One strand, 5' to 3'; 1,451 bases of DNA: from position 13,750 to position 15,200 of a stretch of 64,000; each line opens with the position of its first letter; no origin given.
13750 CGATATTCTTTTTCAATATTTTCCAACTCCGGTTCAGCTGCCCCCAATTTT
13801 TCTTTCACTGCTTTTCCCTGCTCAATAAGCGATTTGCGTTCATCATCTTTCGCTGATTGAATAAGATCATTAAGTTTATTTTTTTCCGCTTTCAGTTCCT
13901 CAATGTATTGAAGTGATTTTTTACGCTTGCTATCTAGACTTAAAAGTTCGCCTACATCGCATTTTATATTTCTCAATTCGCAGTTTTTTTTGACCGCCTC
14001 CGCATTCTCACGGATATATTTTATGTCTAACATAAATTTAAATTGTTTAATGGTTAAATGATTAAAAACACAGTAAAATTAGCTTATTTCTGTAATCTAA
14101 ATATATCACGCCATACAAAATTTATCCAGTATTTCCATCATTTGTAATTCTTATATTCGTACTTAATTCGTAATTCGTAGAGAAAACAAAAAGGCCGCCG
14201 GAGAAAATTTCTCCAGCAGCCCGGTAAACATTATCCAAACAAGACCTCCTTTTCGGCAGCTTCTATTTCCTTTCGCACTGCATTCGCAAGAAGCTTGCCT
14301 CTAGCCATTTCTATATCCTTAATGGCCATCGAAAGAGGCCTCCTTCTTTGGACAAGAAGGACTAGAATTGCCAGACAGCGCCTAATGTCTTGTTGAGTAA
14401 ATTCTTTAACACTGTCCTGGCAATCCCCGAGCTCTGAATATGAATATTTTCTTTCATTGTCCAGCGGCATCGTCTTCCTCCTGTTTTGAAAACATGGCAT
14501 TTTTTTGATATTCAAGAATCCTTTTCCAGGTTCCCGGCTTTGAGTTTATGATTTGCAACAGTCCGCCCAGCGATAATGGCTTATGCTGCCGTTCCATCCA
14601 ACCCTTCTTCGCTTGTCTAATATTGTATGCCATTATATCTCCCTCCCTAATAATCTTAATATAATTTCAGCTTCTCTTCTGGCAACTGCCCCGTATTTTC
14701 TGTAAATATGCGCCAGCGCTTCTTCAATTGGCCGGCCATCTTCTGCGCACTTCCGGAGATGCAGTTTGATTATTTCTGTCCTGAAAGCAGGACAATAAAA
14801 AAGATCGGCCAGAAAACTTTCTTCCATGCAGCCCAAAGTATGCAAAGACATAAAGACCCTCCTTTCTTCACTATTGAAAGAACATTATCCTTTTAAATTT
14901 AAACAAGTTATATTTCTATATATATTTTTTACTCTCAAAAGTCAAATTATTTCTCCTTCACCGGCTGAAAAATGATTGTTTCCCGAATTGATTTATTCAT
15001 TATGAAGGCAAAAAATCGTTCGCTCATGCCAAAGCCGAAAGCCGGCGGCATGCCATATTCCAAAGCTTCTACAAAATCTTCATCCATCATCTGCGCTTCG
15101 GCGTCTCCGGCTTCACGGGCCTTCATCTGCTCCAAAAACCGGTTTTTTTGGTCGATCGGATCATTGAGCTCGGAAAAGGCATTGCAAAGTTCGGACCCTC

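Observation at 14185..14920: Compositionally distinct, tightly coupled cassette of three small genes (72, 59, 78 aa) between serS and lysS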

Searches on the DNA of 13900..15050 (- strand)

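Call 52: search_rna_families(source=window, start=13900, end=15050, threshold=evalue, max_evalue=10)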
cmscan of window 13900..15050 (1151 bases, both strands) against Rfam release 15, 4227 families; matches with E-value up to 10: 7.
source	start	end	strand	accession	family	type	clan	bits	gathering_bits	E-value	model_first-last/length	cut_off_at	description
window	14067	14146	-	RF01179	snoU83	Gene; snRNA; snoRNA; CD-box;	-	19.9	50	2.4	1-84/84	no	Small nucleolar RNA U83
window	14777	14900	-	RF02663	GmglnB1_5p_UTR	Cis-reg;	-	19.8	54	0.89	1-85/85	no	GmglnB1 5'UTR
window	14190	14223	-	RF04201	MIR7510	Gene; miRNA;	-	19.3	93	0.98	1-79/79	no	MIR7510 microRNA precursor family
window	14087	14164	-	RF01181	snR77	Gene; snRNA; snoRNA; CD-box;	CL00057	18.1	50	9.5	1-83/83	no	Small nucleolar RNA snR77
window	14904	14992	-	RF02217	ZNFX1-AS1_3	Gene; lncRNA;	-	17.1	60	8.3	1-87/87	no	ZNFX1 antisense RNA 1 conserved region 3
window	14119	14163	+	RF01454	RCNMV_5UTR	Cis-reg;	-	16.9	75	3.7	74-119/123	no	5'UTR enhancer element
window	14822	14969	-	RF01295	SCARNA7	Gene; snRNA; snoRNA; scaRNA;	-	15.5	65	0.24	1-330/330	no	Small Cajal body-specific RNA 7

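Call 110: search_dna_similar(query=window:14150-14960:-, collection=plasmids, mode=distant, max_evalue=0.001, max_rows=5)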
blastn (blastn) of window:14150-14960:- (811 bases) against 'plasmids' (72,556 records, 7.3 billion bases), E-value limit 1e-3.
No match.

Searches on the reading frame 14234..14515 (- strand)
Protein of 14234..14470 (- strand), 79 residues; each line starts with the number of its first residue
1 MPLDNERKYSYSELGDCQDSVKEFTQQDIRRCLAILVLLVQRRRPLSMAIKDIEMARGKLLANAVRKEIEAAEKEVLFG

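Call 4: search_protein_families(library=pfam, proteins=[window:14234-14470:-, window:14234-14515:-], max_evalue=10)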
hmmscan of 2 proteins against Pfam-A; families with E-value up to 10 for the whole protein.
seq(79 aa): 0 families

seq(94 aa): 0 families

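Call 5: search_protein_families(library=phrogs, proteins=[window:14234-14470:-], max_evalue=10)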
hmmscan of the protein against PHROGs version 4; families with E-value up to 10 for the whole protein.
seq(79 aa): 0 families
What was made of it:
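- On Prophage / integrative element remnant: No PHROG hits (call 5).
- There are no PHROG hits (call 5).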

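Call 19: search_protein_families(library=padloc, proteins=[window:14234-14470:-], max_evalue=10)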
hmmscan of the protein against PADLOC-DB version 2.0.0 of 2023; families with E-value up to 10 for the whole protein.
seq(79 aa): 0 families

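Call 20: search_protein_families(library=ncbifam, proteins=[window:14234-14470:-], max_evalue=10)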
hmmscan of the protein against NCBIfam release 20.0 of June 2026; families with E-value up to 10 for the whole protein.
seq(79 aa): 0 families
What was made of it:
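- Checked: None of the three proteins hits Pfam, PHROGs, PADLOC or NCBIfam (calls 4, 5, 19, 20).
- There is no toxin or antitoxin domain and no PADLOC hit (calls 4, 19, 20).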

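Call 22: find_homologous_proteins(query=A1, max_evalue=10)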
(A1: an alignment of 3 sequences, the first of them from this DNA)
Query A1 (3 sequences) (79 aa, profile of the alignment): 6 proteins with E <= 10 among 58 candidates.
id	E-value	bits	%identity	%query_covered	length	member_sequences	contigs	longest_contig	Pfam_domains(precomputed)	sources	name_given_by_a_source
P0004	7.1e-34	134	25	95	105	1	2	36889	-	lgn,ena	-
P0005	2.1e-30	123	31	95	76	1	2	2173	-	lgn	-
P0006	1.9e-27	113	99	100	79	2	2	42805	-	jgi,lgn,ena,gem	-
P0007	3.8e-27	112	88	10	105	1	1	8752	-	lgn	-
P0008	6.6e-16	76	59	100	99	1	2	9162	-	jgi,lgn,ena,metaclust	metaclust:\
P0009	1.7e-13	69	69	100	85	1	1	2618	-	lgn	-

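Call 25: find_encoding_contigs(protein=P0008, flank=6000, max_places=4)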
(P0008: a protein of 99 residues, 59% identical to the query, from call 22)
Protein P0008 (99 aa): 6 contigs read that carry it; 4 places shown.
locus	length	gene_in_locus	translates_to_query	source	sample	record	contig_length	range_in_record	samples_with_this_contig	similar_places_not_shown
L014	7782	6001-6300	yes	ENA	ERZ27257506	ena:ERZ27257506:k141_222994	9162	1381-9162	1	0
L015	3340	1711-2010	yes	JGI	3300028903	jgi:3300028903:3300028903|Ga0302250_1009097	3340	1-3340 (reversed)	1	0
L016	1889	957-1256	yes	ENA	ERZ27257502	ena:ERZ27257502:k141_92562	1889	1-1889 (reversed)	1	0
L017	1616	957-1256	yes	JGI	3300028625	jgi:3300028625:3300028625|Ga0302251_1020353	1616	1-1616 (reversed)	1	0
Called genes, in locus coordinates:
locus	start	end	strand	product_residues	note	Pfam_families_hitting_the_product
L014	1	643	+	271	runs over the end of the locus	PF04085:MreC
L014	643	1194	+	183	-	-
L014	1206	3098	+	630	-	PF03717:PBP_dimer, PF00905:Transpeptidase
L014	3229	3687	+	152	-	PF03449:GreA_GreB_N, PF01272:GreA_GreB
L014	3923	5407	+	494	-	PF01336:tRNA_anti-codon, PF00152:tRNA-synt_2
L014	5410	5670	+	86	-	PF12961:DUF3850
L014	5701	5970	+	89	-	-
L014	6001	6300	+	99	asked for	-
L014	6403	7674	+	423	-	PF02403:Seryl_tRNA_N, PF00587:tRNA-synt_2b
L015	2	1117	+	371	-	?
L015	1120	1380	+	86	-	PF12961:DUF3850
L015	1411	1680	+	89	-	-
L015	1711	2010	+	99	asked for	-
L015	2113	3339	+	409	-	?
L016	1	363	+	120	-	?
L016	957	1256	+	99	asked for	-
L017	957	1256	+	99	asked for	-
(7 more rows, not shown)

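Call 26: find_encoding_contigs(protein=P0009, flank=6000, max_places=4)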
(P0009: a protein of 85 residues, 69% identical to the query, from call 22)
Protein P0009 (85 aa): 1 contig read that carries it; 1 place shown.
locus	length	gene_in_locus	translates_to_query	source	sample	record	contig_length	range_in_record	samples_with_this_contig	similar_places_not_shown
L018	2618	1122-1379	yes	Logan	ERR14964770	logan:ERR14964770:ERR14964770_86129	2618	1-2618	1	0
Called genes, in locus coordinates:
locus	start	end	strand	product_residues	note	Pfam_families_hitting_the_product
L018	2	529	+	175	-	?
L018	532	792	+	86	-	PF12961:DUF3850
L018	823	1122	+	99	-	-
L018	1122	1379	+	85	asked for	-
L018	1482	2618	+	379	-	?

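Call 27: find_encoding_contigs(protein=P0007, flank=6000, max_places=4)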
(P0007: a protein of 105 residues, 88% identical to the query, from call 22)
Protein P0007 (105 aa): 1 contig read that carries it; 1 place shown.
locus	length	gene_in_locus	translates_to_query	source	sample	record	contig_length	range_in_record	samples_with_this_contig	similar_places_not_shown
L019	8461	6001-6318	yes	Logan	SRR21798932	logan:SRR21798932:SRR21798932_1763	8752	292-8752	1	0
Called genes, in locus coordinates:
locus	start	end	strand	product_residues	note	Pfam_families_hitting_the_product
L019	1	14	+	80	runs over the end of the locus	PF09851:SHOCT (weak)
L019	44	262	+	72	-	-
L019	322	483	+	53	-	-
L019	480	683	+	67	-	-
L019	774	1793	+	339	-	PF02912:Phe_tRNA-synt_N, PF01409:tRNA-synt_2d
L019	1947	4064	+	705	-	PF03483:B3_4, PF03484:B5, PF17759:tRNA_synthFbeta, PF03147:FDX-ACB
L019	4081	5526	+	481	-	PF01336:tRNA_anti-codon, PF00152:tRNA-synt_2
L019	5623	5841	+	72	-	-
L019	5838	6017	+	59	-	-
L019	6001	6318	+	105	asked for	-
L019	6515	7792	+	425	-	PF02403:Seryl_tRNA_N, PF00587:tRNA-synt_2b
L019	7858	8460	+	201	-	?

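Call 55: predict_structure(alignment_id=A7)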
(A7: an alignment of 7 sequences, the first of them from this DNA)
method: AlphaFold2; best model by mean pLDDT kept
length: 79 residues; sequences in the alignment: 7
mean_pLDDT: 72.6   pTM: 0.54
mean pLDDT of the five models: 72.6, 72.4, 72.4, 72.4, 71.6
residues with pLDDT >= 90: 0; 70-90: 52; 50-70: 12; < 50: 15
segments of 3 or more residues with pLDDT < 50: 8-20
pLDDT, mean of each block of 10 residues (from residue 1): 49 45 73 85 85 86 87 72
secondary structure, 60 per line:
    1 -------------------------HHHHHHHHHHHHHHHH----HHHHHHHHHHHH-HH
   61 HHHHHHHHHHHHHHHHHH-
elements in order: H26-41 H46-57 H59-78
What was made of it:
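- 14231..14470 (-): g3: a 79-aa protein with a conserved N-terminus MPLDNER, an acidic disordered stretch and then a basic three-helix domain. It is highly allelic between strains. AF2 pLDDT 73 with helices 26-41, 46-57 and 59-78 (call 55).
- On MazG/HisE all-alpha NTP pyrophosphatase: The model has three helices and a disordered N-terminus (call 55).
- Window g3 lacks the N-terminal helices (call 55).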

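Call 60: fold_search(model_id=the predicted structure, library=pdb)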
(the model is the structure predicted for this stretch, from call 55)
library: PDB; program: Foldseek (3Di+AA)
matches with E <= 10: 27; with E <= 0.001: 0
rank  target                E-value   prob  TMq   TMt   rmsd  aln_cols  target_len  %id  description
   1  8eea_D                3.8e+00  0.10  0.34  0.09   6.9        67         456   21  Structure of E.coli Septu (PtuAB) complex (released 2023-12-27)
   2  9dt3_B                4.3e+00  0.13  0.35  0.16  12.2        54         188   26  Crystal structure of the engineered sulfonylurea repressor EsR (L11-C6), bound to ethametsulfuron-methyl (released 2025-10-08)
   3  4pc6_C                4.6e+00  0.16  0.36  0.12   5.3        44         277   20  Elongation factor Tu:Ts complex with bound GDPNP (released 2015-05-06)
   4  2rn7_MODEL_1_A        5.2e+00  0.28  0.52  0.40   3.3        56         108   12  NMR solution structure of TnpE protein from Shigella flexneri. Northeast Structural Genomics Target SfR125 (released 2008-01-15)
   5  4mal_B                5.2e+00  0.09  0.32  0.37   5.7        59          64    8  TPR3 of FimV from P. aeruginosa (PAO1) (released 2014-08-20)
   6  7s03_A                5.5e+00  0.18  0.42  0.32   4.5        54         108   15  DNA-binding domain of human SETMAR in complex with Hsmar1 terminal inverted repeat (TIR) DNA (released 2022-08-03)
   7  8eea_C                6.3e+00  0.08  0.33  0.08   7.0        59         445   19  Structure of E.coli Septu (PtuAB) complex (released 2023-12-27)
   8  2yxh_B                7.2e+00  0.06  0.33  0.25   6.8        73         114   18  Crystal structure of mazG-related protein from Thermotoga maritima (released 2007-10-30)
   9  9jm8_B                7.6e+00  0.06  0.28  0.32   6.9        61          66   11  Crystal structure of de novo designed light-responsive heterodimer 7 (LRD-7) (released 2025-08-27)
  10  5yks_B                7.6e+00  0.06  0.28  0.09   9.5        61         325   18  Crystal structure of sucrose nonfermenting-related kinase (SNRK) (released 2017-11-08)
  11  6ff4_x                8.2e+00  0.03  0.25  0.25  14.3        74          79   11  human Bact spliceosome core structure (released 2018-08-29)
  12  2oxo                  8.7e+00  0.08  0.38  0.34   7.5        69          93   10  Crystallization and structure determination of the core-binding domain of bacteriophage lambda integrase (released 2008-02-26)
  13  1efu_B                8.7e+00  0.08  0.29  0.10   5.7        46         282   13  ELONGATION FACTOR COMPLEX EF-TU/EF-TS FROM ESCHERICHIA COLI (released 1997-01-11)
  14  3gpv_A                8.7e+00  0.06  0.31  0.23  11.8        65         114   17  Crystal structure of a transcriptional regulator, MerR family from Bacillus thuringiensis (released 2009-04-14)
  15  4bl1                  8.7e+00  0.05  0.24  0.09   6.5        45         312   18  Crystal structure of unphosphorylated Maternal Embryonic Leucine zipper Kinase (MELK) in complex with AMP-PNP (released 2013-05-08)
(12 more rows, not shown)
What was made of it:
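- Foldseek lists a MazG-related protein among the weak hits (call 60).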

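Call 94: search_solved_structures(query=A7, max_evalue=10)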
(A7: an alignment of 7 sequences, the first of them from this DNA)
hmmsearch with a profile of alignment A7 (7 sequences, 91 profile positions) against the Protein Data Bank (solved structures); distinct sequences matched with E-value up to 10: 2.
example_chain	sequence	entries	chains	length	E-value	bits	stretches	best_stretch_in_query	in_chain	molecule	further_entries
1yvw_A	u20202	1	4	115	0.0051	20.7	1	25-79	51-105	Phosphoribosyl-ATP pyrophosphatase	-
6yxx_E1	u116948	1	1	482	0.57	14.2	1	1-40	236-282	mt-LAF21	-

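Call 97: search_solved_structures(query=A7, max_evalue=1, show_alignments=2)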
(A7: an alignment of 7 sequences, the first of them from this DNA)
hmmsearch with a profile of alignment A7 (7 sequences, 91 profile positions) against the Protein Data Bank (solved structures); distinct sequences matched with E-value up to 1: 2.
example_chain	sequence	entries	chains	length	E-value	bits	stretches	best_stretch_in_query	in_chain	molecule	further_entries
1yvw_A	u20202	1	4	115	0.0051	20.7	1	25-79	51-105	Phosphoribosyl-ATP pyrophosphatase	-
6yxx_E1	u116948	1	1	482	0.57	14.2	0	1-40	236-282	mt-LAF21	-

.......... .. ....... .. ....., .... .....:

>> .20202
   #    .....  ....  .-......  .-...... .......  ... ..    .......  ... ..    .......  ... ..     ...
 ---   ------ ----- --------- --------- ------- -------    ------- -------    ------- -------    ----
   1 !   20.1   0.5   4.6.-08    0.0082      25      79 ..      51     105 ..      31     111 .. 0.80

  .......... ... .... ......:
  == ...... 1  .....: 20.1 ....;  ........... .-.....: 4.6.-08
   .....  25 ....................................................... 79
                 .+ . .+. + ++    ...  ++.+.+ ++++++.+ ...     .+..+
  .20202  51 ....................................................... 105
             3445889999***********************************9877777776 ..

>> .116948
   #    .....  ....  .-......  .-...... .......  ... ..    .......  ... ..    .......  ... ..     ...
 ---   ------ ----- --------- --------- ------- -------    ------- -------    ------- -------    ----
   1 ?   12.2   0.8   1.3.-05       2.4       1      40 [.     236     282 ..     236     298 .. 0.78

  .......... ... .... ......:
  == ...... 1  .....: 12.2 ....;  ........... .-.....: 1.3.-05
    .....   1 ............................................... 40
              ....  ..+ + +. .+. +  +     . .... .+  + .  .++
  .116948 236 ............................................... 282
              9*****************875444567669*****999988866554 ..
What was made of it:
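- Closest known: HisE/MazG all-alpha NTP pyrophosphatases. Same: The g3 pattern '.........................' resembles '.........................' of HisE 1yvw (calls 94, 97).
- The g3 profile hits HisE (PDB 1yvw) at E=0.005 over 55 residues (calls 94, 97).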

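Call 101: search_solved_structures(query=A14, max_evalue=10, show_alignments=3)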
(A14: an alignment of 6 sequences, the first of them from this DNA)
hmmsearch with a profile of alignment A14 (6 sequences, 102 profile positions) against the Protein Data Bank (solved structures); distinct sequences matched with E-value up to 10: 2.
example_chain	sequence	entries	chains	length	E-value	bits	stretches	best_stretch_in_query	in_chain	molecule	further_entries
1yvw_A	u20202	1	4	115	0.26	15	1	36-88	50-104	Phosphoribosyl-ATP pyrophosphatase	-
5da8_A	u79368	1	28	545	0.74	13.5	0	3-45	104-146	60 kDa chaperonin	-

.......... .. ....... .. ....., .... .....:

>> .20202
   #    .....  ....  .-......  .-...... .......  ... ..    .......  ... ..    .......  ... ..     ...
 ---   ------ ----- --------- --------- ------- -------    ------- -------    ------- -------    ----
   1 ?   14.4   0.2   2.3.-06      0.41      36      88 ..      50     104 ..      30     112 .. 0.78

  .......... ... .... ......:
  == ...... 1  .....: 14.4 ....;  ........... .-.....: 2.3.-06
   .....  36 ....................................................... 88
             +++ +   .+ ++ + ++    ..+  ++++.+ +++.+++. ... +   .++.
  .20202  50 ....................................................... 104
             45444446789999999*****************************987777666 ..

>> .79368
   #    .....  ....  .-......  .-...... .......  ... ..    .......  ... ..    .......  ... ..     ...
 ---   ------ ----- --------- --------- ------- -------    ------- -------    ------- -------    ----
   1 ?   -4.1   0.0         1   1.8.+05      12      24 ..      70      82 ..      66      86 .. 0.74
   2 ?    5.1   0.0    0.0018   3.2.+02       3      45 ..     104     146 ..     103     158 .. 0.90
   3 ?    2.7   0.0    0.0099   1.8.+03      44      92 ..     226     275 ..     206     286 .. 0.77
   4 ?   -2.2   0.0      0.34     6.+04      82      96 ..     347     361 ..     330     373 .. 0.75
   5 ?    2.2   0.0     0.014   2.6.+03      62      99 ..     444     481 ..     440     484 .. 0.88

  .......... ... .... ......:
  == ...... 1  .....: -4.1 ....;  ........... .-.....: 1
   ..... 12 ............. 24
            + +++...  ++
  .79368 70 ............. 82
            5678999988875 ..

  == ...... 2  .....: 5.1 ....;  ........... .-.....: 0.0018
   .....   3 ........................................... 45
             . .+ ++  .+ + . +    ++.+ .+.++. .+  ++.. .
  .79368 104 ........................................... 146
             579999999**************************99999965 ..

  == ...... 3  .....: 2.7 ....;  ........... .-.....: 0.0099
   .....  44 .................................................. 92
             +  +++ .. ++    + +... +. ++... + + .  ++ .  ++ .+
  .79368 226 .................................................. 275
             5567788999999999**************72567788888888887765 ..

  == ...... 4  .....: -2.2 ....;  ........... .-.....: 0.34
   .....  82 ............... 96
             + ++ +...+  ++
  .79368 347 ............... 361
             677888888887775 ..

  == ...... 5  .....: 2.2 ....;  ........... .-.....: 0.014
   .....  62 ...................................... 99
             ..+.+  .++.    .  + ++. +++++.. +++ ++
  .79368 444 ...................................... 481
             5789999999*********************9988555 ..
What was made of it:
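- The HisE hit weakens to E=0.26 with a broader profile (call 101).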

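Call 109: find_related_loci(query=A7, collection=viral_contigs, flank=5000)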
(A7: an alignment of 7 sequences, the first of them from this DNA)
Query A7 (79 aa) in viral_contigs; peptide patterns used: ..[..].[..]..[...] (x = any residue, [..] = any of these).
4 stretches matched a pattern, but none encodes a relative of the query by tblastn (E <= 1e-3).
